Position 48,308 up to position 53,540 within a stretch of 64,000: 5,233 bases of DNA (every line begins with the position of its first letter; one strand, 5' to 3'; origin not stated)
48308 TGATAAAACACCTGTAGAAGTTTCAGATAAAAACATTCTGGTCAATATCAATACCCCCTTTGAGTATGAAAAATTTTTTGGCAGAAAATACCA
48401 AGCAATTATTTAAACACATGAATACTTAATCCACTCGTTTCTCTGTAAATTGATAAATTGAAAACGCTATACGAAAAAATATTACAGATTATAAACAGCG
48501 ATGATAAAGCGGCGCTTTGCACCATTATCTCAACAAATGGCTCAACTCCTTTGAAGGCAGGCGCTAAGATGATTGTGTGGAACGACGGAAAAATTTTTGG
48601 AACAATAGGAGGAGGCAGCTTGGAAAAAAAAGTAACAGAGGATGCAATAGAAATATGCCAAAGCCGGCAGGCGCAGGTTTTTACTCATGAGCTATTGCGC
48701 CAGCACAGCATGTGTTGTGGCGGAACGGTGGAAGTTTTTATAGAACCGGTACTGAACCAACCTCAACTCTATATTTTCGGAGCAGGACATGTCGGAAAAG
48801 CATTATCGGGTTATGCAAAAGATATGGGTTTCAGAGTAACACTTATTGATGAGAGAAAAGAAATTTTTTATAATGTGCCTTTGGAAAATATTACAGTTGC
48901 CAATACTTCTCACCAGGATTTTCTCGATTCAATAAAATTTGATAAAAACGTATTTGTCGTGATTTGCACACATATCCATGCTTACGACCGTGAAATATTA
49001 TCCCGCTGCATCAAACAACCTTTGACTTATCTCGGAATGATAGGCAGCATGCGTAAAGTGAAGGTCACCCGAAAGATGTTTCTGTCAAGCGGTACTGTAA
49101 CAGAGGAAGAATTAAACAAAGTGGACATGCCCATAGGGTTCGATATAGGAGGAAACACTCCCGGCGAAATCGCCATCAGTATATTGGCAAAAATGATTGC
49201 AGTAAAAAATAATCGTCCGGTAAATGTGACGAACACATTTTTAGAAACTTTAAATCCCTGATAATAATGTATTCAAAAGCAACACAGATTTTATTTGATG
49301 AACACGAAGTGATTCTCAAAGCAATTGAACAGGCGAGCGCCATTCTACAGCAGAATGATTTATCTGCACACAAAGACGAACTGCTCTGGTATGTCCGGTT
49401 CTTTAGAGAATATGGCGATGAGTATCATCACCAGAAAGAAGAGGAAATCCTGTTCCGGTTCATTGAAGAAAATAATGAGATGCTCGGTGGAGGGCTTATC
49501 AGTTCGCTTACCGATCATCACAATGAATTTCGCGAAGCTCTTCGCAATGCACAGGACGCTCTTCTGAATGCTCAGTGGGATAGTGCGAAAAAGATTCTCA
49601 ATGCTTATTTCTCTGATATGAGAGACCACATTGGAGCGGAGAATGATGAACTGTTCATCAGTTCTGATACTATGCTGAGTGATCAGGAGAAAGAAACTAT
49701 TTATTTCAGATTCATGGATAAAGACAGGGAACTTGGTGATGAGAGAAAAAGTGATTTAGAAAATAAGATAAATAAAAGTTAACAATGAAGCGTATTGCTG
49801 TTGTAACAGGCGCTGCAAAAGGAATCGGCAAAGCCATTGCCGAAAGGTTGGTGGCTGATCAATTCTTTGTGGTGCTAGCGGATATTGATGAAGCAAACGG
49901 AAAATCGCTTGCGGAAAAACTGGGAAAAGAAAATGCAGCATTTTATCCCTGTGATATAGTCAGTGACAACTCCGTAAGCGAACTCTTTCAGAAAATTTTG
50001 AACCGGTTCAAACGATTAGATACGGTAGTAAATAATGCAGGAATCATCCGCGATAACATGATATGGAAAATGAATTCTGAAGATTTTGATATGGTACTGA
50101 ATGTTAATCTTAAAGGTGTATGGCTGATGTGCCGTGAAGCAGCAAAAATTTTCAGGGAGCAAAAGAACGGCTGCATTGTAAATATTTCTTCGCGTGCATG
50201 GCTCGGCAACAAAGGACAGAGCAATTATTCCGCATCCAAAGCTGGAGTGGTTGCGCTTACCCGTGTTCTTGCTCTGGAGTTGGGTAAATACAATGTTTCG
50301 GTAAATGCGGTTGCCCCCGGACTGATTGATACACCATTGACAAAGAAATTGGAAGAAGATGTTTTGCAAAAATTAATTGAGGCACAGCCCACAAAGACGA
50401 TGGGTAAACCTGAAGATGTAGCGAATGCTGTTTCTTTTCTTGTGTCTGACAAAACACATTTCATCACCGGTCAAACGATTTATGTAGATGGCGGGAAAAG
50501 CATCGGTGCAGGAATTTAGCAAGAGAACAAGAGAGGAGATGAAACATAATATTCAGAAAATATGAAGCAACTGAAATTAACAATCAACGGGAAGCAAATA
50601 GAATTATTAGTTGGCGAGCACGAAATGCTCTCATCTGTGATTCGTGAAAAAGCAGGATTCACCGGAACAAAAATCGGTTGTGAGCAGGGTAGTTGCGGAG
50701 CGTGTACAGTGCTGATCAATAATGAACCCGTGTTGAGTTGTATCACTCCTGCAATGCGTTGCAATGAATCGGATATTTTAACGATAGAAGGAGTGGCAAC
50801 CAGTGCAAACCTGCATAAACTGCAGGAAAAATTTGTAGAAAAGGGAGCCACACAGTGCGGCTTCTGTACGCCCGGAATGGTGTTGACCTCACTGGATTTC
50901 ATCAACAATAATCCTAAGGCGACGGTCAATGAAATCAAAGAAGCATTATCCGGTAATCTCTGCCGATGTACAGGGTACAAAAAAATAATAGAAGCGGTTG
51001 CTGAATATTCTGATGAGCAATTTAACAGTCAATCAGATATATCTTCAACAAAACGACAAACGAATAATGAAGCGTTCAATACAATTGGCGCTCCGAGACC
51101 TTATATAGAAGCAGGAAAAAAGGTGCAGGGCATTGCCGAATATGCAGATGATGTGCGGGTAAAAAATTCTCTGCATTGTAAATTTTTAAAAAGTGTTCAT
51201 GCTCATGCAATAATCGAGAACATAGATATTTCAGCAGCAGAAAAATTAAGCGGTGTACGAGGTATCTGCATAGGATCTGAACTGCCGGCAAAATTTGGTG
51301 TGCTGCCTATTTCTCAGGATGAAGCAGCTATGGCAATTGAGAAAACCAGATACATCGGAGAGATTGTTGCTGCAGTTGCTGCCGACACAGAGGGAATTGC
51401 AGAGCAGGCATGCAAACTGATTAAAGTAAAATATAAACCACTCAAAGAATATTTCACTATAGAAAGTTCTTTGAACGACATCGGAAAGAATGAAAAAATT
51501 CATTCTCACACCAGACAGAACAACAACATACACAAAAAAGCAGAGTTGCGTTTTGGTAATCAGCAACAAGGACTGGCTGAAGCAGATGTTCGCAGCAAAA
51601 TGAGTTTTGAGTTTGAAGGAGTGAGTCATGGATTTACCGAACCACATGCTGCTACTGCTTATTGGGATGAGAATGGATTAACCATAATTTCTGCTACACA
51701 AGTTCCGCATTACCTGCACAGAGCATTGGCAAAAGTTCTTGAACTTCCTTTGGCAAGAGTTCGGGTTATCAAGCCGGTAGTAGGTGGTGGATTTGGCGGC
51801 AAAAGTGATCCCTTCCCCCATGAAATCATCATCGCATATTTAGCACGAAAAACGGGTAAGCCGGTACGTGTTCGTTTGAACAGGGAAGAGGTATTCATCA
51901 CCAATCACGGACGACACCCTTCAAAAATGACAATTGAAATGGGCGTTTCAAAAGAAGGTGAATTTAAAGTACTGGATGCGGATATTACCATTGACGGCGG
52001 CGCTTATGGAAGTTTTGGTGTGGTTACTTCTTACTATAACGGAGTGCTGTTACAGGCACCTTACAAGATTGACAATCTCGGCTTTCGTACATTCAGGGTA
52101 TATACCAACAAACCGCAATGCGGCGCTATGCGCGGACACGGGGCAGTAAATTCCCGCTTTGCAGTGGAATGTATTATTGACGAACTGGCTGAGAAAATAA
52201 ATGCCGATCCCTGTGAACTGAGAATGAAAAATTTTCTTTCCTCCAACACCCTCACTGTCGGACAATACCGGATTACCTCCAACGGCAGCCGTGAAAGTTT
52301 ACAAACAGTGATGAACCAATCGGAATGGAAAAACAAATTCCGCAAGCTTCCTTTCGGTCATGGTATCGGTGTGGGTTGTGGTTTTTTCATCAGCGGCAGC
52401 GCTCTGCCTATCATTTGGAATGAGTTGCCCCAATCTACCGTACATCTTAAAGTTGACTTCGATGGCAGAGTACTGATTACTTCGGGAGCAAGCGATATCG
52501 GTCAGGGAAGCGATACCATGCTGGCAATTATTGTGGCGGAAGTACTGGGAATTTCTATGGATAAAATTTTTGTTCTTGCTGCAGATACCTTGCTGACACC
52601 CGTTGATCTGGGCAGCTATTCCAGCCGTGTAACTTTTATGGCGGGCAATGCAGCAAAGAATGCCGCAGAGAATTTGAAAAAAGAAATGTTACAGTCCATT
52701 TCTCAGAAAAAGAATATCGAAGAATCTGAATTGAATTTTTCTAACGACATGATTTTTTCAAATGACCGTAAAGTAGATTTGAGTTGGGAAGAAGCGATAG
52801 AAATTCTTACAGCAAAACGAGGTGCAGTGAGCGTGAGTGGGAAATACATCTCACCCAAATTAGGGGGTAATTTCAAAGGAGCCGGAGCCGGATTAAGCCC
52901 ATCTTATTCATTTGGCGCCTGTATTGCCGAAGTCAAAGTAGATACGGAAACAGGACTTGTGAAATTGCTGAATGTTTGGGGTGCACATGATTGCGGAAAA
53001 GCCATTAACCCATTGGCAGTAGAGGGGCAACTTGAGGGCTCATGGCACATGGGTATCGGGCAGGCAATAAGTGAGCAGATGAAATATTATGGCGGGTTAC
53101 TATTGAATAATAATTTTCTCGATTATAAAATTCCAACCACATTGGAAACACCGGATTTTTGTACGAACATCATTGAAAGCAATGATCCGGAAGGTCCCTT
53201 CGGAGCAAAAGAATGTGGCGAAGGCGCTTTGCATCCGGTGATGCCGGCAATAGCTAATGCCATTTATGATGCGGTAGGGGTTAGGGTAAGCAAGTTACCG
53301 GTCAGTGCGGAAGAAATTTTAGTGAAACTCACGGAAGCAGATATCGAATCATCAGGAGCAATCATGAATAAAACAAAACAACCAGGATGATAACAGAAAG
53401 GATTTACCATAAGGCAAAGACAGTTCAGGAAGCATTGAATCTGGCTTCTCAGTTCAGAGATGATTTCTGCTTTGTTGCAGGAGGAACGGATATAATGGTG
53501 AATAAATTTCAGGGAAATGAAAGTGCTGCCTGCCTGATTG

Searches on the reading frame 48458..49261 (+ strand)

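Call 7: search_protein_families(library=pfam, proteins=[window:48458-49261:+], max_evalue=0.0001)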
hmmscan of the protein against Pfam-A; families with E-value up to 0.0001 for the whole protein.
window:48458-49261:+ (267 aa): 2 families
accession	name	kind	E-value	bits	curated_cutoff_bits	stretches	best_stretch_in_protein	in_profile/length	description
PF13478.12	XdhC_C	-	7.1e-34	117.5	29.7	1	104-245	1-124/125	XdhC Rossmann domain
PF02625.21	XdhC_CoxI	-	1.8e-20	73.1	24.3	1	13-75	3-65/68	XdhC and CoxI family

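Call 9: search_protein_families(library=ncbifam, proteins=[window:48458-49261:+], max_evalue=1e-10)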
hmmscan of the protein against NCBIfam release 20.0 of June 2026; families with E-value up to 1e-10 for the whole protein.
window:48458-49261:+ (267 aa): 2 families
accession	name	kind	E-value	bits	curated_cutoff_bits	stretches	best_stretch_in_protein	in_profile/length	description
NF045664.1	XdhC_rel_AOR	equivalog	1.4e-65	221.9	350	2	93-251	186-345/346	XdhC family aldehyde oxidoreductase maturation factor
TIGR02964.1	xanthine_xdhC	equivalog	3.7e-44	151.1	161.6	1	20-247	2-246/246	xanthine dehydrogenase accessory protein XdhC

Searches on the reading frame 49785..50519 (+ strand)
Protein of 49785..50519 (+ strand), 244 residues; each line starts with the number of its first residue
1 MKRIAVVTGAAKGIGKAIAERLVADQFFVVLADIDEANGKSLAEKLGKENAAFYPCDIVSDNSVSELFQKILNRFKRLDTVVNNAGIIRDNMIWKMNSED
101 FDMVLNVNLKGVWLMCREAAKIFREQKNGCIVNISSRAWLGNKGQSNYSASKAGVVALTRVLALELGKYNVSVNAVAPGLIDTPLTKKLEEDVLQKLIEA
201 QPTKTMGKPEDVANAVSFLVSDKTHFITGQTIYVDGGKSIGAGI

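Call 7: search_protein_families(library=pfam, proteins=[window:49785-50519:+], max_evalue=0.0001)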
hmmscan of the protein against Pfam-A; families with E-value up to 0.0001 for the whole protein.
window:49785-50519:+ (244 aa): 4 families
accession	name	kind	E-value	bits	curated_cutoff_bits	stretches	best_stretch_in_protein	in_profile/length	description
PF13561.12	adh_short_C2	-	1.4e-67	228.1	27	1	9-237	1-234/236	Enoyl-(Acyl carrier protein) reductase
PF00106.31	adh_short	-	2e-56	191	26.6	1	4-192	2-193/195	short chain dehydrogenase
PF08659.16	KR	-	9.1e-17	62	22.6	1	6-160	4-161/180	KR domain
PF23441.1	SDR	-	4.3e-05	23.5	27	0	152-237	167-254/258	SDR-like rossmann domain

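Call 9: search_protein_families(library=ncbifam, proteins=[window:49785-50519:+], max_evalue=1e-10)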
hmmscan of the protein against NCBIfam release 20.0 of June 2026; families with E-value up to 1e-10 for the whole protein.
window:49785-50519:+ (244 aa): 221 families (the best 25 are shown)
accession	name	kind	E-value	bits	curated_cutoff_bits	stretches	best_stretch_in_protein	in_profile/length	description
NF004198.0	PRK05653.1-3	equivalog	2.7e-80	269.4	296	1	2-239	7-247/248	3-oxoacyl-ACP reductase FabG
TIGR01830.1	3oxo_ACP_reduc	equivalog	1.3e-77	260.7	297.75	1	5-237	1-237/239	3-oxoacyl-[acyl-carrier-protein] reductase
NF005559.1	PRK07231.1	subfamily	1.5e-67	227.7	215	1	3-239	5-248/249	glucose 1-dehydrogenase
NF009466.0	PRK12826.1-2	subfamily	2.5e-66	223.7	222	1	1-239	2-245/248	3-oxoacyl-ACP reductase FabG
NF009464.0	PRK12824.1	subfamily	4.5e-66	223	269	1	1-238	1-242/245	3-oxoacyl-ACP reductase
NF004197.0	PRK05653.1-1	equivalog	2e-65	220.9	332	1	2-238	7-246/249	3-oxoacyl-ACP reductase FabG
NF047923.1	pyridox_DH_SDR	equivalog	3.6e-64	216.6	325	1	2-238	3-240/243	pyridoxal 4-dehydrogenase, SDR-type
NF006072.0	PRK08217.1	subfamily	3.1e-63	213.9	298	1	3-237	6-250/253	3-ketoacyl-(acyl-carrier-protein) reductase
NF004791.0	PRK06138.1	equivalog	4.6e-63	212.9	312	1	2-240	5-251/252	SDR family oxidoreductase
TIGR01829.1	AcAcCoA_reduct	subfamily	2.7e-62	210.6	302.1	1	3-238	1-240/242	acetoacetyl-CoA reductase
NF004199.0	PRK05653.1-4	equivalog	7.2e-62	209.2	301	1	5-237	8-244/247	3-oxoacyl-ACP reductase FabG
NF052558.1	MBtsdlDhBudC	equivalog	3.5e-61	207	270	1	3-239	4-242/250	meso-2,3-butanediol dehydrogenase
NF005067.0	PRK06484.1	equivalog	7.4e-60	202.9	713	1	2-238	9-251/524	short chain dehydrogenase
NF004818.0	PRK06172.1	equivalog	7.8e-60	202.3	336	1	3-238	8-250/253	SDR family oxidoreductase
NF005309.0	PRK06841.1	subfamily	8.7e-58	195.8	286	1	2-240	15-254/255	GolD/DthD family dehydrogenase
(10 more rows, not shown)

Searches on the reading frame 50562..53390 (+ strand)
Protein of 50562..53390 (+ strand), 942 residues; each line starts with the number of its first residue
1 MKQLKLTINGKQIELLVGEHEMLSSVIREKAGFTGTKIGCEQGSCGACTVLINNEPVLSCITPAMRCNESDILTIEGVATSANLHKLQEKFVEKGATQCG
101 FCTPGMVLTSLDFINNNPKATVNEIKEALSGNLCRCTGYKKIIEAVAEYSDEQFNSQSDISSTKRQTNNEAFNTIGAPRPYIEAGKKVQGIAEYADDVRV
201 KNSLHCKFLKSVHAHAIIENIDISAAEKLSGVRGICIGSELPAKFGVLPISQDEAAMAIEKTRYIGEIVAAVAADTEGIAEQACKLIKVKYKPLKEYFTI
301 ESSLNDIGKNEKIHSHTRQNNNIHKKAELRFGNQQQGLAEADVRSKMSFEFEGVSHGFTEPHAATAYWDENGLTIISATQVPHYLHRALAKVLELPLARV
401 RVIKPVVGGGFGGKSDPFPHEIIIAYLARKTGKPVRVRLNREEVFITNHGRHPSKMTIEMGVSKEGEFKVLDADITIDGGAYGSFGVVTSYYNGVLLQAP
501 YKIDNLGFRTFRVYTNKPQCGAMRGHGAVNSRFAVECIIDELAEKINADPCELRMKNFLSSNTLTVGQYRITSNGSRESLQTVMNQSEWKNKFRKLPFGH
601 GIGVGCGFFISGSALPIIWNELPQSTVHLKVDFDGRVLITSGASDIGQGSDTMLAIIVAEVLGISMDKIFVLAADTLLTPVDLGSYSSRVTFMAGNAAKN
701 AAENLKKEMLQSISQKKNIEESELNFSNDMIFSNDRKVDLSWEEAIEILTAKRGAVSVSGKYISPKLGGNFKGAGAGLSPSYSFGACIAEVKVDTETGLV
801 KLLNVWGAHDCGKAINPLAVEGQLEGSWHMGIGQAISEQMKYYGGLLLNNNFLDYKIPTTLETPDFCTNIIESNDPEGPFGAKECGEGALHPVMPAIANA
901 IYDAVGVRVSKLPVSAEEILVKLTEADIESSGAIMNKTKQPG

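Call 7: search_protein_families(library=pfam, proteins=[window:50562-53390:+], max_evalue=0.0001)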
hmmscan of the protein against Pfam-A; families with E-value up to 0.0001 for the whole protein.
window:50562-53390:+ (942 aa): 6 families
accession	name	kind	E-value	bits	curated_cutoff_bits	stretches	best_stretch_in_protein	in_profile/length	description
PF02738.23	MoCoBD_1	-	2.4e-76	256.5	27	1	317-558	3-244/244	Molybdopterin cofactor-binding domain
PF20256.3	MoCoBD_2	-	1.6e-71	241.5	27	1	588-864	13-283/283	Molybdopterin cofactor-binding domain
PF01799.25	Fer2_2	-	8.2e-30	103.2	30.3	1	74-146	1-74/75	[2Fe-2S] binding domain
PF01315.27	Ald_Xan_dh_C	-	1.9e-25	89.7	31.3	1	190-295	2-110/110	Aldehyde oxidase and xanthine dehydrogenase, a/b hammerhead domain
PF00111.32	Fer2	-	5.5e-07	29.9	21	1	7-62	2-74/77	2Fe-2S iron-sulfur cluster binding domain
PF13085.11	Fer2_3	-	1.2e-05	25.7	27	1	37-77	49-88/107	2Fe-2S iron-sulfur cluster binding domain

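Call 9: search_protein_families(library=ncbifam, proteins=[window:50562-53390:+], max_evalue=1e-10)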
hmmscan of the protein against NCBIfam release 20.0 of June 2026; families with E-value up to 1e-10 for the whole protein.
window:50562-53390:+ (942 aa): 20 families
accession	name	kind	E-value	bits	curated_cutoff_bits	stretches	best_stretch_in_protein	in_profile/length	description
TIGR03194.1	4hydrxCoA_A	equivalog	2.5e-247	823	994.55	1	180-920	2-743/746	4-hydroxybenzoyl-CoA reductase subunit alpha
NF043082.1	XdhA_XDHase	equivalog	3.8e-165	551.1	780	1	175-927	1-756/758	xanthine dehydrogenase subunit XdhA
NF007426.0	PRK09970.1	equivalog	4.8e-156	520.9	916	1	173-926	4-758/761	xanthine dehydrogenase molybdenum-binding subunit XdhA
NF045668.1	pterin_aldehy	equivalog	2.7e-142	475.8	1100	1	4-923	3-904/905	molybdopterin-dependent aldehyde oxidoreductase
TIGR03311.1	Se_dep_XDH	equivalog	2.8e-141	472.3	830.45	2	5-712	2-681/848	selenium-dependent xanthine dehydrogenase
NF041018.1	glyceraldDH_alpha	equivalog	4.1e-114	382.6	790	1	175-920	3-741/741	glyceraldehyde dehydrogenase subunit alpha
TIGR03196.1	pucD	equivalog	6.2e-114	382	783.65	1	183-920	11-755/763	xanthine dehydrogenase subunit D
TIGR03313.1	Se_sel_red_Mo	hypoth_equivalog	1.2e-112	377.3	1101.9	2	318-923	348-949/951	molybdopterin-dependent oxidoreductase Mo/Fe-S-binding subunit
NF040766.1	CODH_aero_grp5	exception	1.7e-102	344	950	2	175-733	5-577/785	aerobic carbon-monoxide dehydrogenase large subunit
TIGR02965.1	xanthine_xdhB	equivalog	2.7e-85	287.1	849.5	1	180-906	6-730/758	xanthine dehydrogenase molybdopterin binding subunit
NF041671.1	peri_hyde_PaoC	equivalog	1.3e-82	278.4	1180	1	169-925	12-733/735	aldehyde oxidoreductase molybdenum-binding subunit PaoC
TIGR02969.1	mam_aldehyde_ox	subfamily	1.2e-80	271.5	1912.3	2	167-890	568-1265/1330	aldehyde oxidase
TIGR02416.1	CO_dehy_Mo_lg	equivalog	1.2e-78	265.1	991.15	1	187-907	5-755/770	aerobic carbon-monoxide dehydrogenase large subunit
NF043084.2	XdhC_XDHase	equivalog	2.7e-50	169.8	217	1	2-148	1-148/151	xanthine dehydrogenase subunit XdhC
TIGR03193.1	4hydroxCoAred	equivalog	3e-50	170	257.8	1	4-147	2-145/148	4-hydroxybenzoyl-CoA reductase subunit gamma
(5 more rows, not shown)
